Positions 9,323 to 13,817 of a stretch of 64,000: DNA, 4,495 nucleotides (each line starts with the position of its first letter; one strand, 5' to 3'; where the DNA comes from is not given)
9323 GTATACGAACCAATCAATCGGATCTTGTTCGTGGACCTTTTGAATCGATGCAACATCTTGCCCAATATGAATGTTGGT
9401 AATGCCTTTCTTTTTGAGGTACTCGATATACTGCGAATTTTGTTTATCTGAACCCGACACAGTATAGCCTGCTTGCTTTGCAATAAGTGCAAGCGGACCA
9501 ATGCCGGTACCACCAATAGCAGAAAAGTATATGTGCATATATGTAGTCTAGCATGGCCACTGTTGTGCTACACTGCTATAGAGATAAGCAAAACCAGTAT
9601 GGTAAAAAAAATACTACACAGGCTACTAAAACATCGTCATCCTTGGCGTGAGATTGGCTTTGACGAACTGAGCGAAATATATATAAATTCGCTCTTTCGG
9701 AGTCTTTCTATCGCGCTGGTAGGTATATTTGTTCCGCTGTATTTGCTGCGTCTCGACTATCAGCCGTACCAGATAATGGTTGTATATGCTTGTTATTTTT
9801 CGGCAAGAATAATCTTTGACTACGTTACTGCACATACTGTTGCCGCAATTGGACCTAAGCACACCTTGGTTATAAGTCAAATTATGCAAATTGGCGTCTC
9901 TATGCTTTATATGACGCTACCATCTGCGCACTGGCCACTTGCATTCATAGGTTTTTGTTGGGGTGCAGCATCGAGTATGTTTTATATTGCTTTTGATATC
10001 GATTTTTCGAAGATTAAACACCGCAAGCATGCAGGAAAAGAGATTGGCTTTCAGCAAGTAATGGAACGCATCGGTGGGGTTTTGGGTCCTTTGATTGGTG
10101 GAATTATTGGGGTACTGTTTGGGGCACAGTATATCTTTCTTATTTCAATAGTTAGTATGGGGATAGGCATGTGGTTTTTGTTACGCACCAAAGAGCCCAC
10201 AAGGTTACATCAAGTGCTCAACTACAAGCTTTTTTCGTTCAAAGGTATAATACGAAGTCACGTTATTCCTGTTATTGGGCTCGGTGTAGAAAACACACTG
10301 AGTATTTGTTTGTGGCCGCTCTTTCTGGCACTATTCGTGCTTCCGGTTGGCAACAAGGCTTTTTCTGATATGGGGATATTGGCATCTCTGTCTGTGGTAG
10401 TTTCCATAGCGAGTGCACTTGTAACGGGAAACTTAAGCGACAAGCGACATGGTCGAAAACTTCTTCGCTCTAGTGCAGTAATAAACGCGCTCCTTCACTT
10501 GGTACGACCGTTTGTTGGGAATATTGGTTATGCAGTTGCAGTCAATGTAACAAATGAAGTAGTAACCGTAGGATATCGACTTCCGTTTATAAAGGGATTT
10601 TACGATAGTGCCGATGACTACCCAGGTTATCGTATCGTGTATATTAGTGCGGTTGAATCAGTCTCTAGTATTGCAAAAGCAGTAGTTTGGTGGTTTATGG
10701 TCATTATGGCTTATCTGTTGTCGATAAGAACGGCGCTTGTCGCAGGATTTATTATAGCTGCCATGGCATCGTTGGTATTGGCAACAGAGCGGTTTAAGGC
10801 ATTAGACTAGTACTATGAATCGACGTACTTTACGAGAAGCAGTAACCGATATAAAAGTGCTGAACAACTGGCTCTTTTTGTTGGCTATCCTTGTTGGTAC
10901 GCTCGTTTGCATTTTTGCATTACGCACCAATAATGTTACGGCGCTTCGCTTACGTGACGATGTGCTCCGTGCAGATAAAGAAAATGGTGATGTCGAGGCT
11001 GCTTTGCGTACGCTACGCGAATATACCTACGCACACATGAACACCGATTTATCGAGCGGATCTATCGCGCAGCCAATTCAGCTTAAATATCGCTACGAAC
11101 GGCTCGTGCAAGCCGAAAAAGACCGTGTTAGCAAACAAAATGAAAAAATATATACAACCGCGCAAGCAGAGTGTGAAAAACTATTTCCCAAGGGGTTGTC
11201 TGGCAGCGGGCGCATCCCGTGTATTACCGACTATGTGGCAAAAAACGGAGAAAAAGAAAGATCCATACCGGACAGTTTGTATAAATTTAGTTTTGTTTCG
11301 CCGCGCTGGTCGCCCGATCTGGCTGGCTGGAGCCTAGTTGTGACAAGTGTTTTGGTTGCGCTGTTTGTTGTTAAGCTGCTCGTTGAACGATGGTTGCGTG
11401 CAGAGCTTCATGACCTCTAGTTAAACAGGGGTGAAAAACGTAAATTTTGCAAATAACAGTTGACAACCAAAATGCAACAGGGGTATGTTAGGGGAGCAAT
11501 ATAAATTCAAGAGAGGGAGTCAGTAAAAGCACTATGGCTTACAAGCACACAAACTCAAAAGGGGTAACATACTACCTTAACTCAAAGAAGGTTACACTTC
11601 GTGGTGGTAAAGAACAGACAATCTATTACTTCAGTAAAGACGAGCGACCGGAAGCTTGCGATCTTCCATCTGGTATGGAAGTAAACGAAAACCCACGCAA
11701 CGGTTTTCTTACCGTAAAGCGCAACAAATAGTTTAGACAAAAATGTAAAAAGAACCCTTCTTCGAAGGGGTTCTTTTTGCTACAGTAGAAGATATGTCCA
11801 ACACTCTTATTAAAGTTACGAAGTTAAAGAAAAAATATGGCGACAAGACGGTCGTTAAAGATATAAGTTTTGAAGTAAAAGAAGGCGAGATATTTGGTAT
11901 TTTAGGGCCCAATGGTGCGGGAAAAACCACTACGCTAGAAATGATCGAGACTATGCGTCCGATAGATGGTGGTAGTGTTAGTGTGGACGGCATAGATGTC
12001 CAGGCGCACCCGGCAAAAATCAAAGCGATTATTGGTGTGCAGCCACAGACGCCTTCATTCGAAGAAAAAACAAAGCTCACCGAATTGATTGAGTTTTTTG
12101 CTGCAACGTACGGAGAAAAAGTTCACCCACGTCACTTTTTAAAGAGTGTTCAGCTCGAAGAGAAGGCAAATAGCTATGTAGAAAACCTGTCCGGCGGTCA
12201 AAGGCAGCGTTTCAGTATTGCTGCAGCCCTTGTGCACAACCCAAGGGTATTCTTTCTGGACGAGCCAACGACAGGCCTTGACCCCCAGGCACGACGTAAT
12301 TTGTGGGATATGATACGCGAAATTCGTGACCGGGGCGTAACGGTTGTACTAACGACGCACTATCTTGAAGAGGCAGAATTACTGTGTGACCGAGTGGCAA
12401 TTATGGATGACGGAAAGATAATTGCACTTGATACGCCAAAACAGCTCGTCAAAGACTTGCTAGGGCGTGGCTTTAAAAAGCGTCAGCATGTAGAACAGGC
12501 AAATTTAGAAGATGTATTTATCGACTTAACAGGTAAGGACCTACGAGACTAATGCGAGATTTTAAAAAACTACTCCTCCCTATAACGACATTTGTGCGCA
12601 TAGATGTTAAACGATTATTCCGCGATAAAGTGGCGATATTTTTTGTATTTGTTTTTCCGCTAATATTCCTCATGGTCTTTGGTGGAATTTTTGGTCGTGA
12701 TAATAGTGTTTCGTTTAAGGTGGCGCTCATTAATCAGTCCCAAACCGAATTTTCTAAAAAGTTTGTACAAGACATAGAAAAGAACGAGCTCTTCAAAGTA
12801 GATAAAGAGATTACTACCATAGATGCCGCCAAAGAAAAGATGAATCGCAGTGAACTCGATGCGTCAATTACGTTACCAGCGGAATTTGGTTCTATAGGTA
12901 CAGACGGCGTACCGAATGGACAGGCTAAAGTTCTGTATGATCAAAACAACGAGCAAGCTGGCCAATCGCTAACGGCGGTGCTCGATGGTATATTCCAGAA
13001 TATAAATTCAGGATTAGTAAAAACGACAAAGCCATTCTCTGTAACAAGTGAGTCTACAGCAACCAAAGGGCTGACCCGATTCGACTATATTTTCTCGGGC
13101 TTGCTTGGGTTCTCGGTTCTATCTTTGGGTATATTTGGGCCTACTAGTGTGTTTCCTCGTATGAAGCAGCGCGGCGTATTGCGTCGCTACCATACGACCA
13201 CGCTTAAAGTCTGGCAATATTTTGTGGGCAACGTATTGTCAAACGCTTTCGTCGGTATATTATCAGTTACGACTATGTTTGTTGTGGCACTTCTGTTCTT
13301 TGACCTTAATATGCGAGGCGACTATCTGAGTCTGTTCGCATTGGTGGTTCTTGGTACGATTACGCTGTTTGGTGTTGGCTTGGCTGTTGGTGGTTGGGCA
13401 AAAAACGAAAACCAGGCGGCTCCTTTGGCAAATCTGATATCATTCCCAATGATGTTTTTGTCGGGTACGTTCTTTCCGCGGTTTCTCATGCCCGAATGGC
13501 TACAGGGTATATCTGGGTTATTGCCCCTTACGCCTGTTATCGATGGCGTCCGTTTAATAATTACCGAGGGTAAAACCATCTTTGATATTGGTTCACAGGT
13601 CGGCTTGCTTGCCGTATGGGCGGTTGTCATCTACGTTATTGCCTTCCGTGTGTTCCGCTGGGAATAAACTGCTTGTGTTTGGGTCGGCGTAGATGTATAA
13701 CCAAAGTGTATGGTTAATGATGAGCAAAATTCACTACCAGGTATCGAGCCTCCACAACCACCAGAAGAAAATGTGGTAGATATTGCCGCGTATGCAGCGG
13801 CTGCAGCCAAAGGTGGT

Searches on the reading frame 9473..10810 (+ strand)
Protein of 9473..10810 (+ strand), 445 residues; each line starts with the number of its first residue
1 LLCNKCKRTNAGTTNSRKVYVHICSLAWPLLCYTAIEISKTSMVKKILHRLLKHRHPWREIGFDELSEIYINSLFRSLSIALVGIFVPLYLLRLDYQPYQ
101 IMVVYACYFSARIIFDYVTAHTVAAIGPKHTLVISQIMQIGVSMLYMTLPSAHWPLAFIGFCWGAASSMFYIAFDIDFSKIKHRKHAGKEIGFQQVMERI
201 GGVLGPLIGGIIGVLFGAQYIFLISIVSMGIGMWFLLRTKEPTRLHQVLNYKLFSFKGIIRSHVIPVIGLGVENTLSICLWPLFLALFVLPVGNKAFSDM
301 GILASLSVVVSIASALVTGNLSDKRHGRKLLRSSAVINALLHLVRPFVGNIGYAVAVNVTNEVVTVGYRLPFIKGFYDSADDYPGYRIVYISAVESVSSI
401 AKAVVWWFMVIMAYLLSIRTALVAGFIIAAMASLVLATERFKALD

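Call 64: search_protein_families(library=pfam, proteins=[window:9473-10810:+], max_evalue=0.001)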
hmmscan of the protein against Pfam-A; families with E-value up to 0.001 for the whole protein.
window:9473-10810:+ (445 aa): 2 families
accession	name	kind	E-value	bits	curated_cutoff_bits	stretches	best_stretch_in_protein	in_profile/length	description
PF07690.21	MFS_1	-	3e-21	76.2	33.4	1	70-351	2-291/347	Major Facilitator Superfamily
PF12832.13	MFS_1_like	-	1.8e-05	24.4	25.2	0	73-223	221-372/373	MFS_1 like family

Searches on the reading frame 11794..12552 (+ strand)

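Call 65: search_protein_families(library=pfam, proteins=[window:11794-12552:+], max_evalue=0.001)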
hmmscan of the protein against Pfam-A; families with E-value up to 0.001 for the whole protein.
window:11794-12552:+ (252 aa): 5 families
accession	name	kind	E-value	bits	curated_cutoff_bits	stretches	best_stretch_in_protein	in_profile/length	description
PF00005.33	ABC_tran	-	8.7e-30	104.5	25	1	21-160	1-137/137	ABC transporter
PF13304.12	AAA_21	-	2.1e-16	61.3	27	1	121-189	227-298/304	AAA domain, putative AbiEii toxin, Type IV TA system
PF02463.25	SMC_N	-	3e-06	27.3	40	0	124-188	129-199/220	RecF/RecN/SMC N terminal domain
PF13175.12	AAA_15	-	2.1e-05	24.8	32.1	0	97-189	286-369/374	AAA ATPase domain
PF13476.12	AAA_23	-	0.00012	23.3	27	1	23-51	14-39/201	AAA domain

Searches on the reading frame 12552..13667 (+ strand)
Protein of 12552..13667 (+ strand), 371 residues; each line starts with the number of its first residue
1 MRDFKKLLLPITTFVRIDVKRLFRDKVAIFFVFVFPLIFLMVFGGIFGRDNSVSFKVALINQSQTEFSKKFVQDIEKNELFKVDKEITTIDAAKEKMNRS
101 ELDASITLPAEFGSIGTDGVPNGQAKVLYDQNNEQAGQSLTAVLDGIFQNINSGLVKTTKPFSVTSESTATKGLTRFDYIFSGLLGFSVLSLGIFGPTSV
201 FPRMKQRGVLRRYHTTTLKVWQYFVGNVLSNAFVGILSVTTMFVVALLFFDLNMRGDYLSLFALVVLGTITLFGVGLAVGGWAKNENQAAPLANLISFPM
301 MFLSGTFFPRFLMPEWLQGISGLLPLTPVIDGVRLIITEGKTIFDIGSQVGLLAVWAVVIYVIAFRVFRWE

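Call 65: search_protein_families(library=pfam, proteins=[window:12552-13667:+], max_evalue=0.001)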
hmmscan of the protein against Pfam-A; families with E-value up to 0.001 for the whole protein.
window:12552-13667:+ (371 aa): 3 families
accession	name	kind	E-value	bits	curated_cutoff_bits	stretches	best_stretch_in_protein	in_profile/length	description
PF12698.13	ABC2_membrane_3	-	1.7e-43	149.5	31.6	1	27-365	2-346/347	ABC-2 family transporter protein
PF01061.29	ABC2_membrane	-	1.6e-27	96.8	26.9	1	126-336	4-209/211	ABC-2 type transporter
PF12679.13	ABC2_membrane_2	-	1.2e-09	38.3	27.2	1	15-369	4-279/283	ABC-2 family transporter protein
